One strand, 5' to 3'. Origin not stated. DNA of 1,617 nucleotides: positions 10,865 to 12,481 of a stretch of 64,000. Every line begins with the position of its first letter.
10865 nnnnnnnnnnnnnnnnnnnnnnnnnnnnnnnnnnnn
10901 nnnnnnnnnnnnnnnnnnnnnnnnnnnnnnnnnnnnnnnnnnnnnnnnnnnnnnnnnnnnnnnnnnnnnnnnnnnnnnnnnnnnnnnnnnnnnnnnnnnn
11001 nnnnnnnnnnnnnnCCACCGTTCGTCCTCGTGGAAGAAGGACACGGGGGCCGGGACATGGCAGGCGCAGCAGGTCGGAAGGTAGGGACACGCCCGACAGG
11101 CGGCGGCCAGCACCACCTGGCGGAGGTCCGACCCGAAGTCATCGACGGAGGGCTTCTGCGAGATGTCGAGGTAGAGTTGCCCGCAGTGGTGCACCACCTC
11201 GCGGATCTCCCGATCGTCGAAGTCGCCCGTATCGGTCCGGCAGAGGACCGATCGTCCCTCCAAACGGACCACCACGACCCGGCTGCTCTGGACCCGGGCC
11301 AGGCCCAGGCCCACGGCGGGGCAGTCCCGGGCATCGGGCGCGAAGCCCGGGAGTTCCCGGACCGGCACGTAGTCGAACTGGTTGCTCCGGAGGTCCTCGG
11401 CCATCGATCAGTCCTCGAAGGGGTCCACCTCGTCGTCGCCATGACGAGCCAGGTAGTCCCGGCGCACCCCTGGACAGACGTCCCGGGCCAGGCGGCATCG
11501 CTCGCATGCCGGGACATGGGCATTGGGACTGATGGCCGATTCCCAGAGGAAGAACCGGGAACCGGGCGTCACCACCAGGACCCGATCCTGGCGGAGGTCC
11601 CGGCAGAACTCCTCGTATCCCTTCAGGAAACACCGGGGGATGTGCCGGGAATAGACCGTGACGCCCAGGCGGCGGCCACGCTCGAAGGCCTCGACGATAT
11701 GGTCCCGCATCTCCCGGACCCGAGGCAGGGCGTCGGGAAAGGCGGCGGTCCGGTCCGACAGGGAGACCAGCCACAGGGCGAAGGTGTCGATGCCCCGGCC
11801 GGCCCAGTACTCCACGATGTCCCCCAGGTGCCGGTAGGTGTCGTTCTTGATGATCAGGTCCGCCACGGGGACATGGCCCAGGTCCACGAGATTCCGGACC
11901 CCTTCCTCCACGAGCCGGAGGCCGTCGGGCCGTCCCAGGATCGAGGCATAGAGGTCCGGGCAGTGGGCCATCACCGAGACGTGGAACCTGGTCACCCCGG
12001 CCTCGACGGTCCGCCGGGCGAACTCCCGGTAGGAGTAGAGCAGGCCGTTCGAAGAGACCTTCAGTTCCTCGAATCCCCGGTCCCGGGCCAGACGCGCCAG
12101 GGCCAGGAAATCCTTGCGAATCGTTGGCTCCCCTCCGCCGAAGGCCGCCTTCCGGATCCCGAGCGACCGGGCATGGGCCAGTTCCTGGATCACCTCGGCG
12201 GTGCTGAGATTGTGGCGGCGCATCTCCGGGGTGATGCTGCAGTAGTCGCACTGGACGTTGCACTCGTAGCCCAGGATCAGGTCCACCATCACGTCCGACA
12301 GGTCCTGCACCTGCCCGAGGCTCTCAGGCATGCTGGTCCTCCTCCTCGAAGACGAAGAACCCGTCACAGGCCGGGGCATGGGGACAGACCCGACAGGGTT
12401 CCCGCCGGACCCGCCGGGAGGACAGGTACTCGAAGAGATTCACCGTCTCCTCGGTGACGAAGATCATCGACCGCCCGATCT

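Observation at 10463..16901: Operon with three radical-SAM domains, a Cys-cluster methyltransferase and two DUF4339/GYF-like proteins, a candidate undescribed maturation system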

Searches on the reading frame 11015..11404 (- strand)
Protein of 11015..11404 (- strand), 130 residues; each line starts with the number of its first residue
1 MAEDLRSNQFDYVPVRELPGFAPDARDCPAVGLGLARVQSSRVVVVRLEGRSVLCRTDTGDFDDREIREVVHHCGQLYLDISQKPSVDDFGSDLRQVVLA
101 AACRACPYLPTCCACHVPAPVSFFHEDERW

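Call 88: search_protein_representatives(protein=window:11015-11404:-)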
Query: 130 residues. Proteins with E-value up to 0.001 (for the whole library): 106; up to 1e-10: 40; up to 1e-30: 2. The best 106 are listed.
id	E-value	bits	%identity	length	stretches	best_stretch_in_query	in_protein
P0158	1.1e-32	129.1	57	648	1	7-129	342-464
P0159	5.1e-32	126.9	51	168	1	7-130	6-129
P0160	2.0e-30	121.7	58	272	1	33-130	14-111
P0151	3.1e-29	117.9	48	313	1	7-130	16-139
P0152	8.7e-27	110.0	48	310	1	7-130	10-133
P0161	4.1e-20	88.4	43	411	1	5-126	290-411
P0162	1.3e-17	80.3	43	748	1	7-129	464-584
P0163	4.0e-17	78.7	40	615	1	7-128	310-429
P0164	6.9e-17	77.9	41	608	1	5-128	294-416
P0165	1.5e-16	76.8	38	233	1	6-128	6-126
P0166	1.7e-16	76.6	39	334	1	4-128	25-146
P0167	2.3e-16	76.2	40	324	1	4-126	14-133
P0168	4.3e-16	75.4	41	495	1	6-127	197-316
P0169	1.1e-15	74.0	39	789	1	3-130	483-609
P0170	1.2e-15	73.9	42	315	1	2-127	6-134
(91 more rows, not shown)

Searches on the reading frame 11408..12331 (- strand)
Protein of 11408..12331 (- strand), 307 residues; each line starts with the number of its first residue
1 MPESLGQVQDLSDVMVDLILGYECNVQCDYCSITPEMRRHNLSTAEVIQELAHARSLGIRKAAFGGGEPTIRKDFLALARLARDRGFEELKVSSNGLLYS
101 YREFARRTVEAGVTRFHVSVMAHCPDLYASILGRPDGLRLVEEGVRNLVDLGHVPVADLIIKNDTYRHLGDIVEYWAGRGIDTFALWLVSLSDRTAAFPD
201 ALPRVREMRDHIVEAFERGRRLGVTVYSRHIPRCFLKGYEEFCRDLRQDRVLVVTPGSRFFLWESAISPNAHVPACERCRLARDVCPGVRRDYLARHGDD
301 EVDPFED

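Call 8: search_protein_families(library=pfam, proteins=[window:11408-12331:-], max_evalue=0.1)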
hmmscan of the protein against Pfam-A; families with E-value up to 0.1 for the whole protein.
window:11408-12331:- (307 aa): 2 families
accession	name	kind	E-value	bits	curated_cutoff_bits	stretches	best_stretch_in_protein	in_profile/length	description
PF04055.27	Radical_SAM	-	1.4e-20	74.6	29.5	1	19-172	2-162/166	Radical SAM superfamily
PF13353.11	Fer4_12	-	0.021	15.6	22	1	23-120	14-113/137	4Fe-4S single cluster domain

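Call 9: search_protein_families(library=ncbifam, proteins=[window:11408-12331:-], max_evalue=0.1)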
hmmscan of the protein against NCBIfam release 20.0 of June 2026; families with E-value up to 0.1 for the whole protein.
window:11408-12331:- (307 aa): 50 families (the best 25 are shown)
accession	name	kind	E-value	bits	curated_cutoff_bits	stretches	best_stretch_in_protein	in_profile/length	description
TIGR02668.1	moaA_archaeal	equivalog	3e-21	75.7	325.25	1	19-194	15-189/303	GTP 3',8-cyclase MoaA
NF038332.1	rSAM_rare_HxsC4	exception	3.3e-21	75.8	500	2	16-244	16-252/335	radical SAM protein HxsC4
NF001199.0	PRK00164.2-1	equivalog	1.7e-19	70.1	231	1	21-178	19-177/308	GTP 3',8-cyclase MoaA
TIGR02666.1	moaA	equivalog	1.2e-17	63.9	284.05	1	23-194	19-198/336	GTP 3',8-cyclase MoaA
TIGR04347.1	pseudo_SAM_Halo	equivalog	6.8e-14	51.9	525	1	22-201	46-224/390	TIGR04347 family pseudo-SAM/SPASM protein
TIGR02109.1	PQQ_syn_pqqE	equivalog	7.6e-13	48.1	381.35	1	19-134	12-127/358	pyrroloquinoline quinone biosynthesis protein PqqE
NF045646.2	rSAM_Se_TrsS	equivalog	1.4e-11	43.6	490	1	22-175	94-250/441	radical SAM (seleno)protein TrsS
NF045574.1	sacti_mat_StsB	exception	3e-11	42.8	625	1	23-181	105-261/466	StsB family radical SAM/SPASM domain sactipeptide maturase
TIGR04303.1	GeoRSP_rSAM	equivalog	5.1e-11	42.7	400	1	19-135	10-123/325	GeoRSP system radical SAM/SPASM protein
NF050035.1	rSAM_WgK_link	exception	9.6e-11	41.3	650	1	13-163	8-157/367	radical SAM/SPASM peptide maturase WgkB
TIGR04055.1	rSAM_NirJ2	equivalog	1.2e-10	41.5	500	1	23-226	9-211/326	putative heme d1 biosynthesis radical SAM protein NirJ2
NF045702.1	rSAM_GDGT_ether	equivalog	1.4e-10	40.4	450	1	14-175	86-252/486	tetraether lipid synthase Tes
TIGR03977.1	rSAM_pair_HxsC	equivalog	3.2e-10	39.4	267.9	1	18-177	29-191/292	His-Xaa-Ser system radical SAM maturase HxsC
TIGR04054.1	rSAM_NirJ1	equivalog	5.7e-10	38.4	650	1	21-196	43-217/387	putative heme d1 biosynthesis radical SAM protein NirJ1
TIGR04317.1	W_rSAM_matur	equivalog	7.4e-10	38.5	380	1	11-134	3-123/349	tungsten cofactor oxidoreductase radical SAM maturase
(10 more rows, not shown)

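Call 30: search_protein_families(library=padloc, proteins=[window:11408-12331:-], max_evalue=0.01)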
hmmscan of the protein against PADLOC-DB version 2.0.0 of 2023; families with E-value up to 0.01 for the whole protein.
window:11408-12331:- (307 aa): 2 families
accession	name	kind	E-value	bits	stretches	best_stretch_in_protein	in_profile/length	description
PDLC02904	pVip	-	4.5e-11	40.8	1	16-98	5-87/262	Viperins associated with kinases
PDLC02903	pVip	-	2.5e-10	38.2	1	20-124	6-104/257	Viperins not associated with kinases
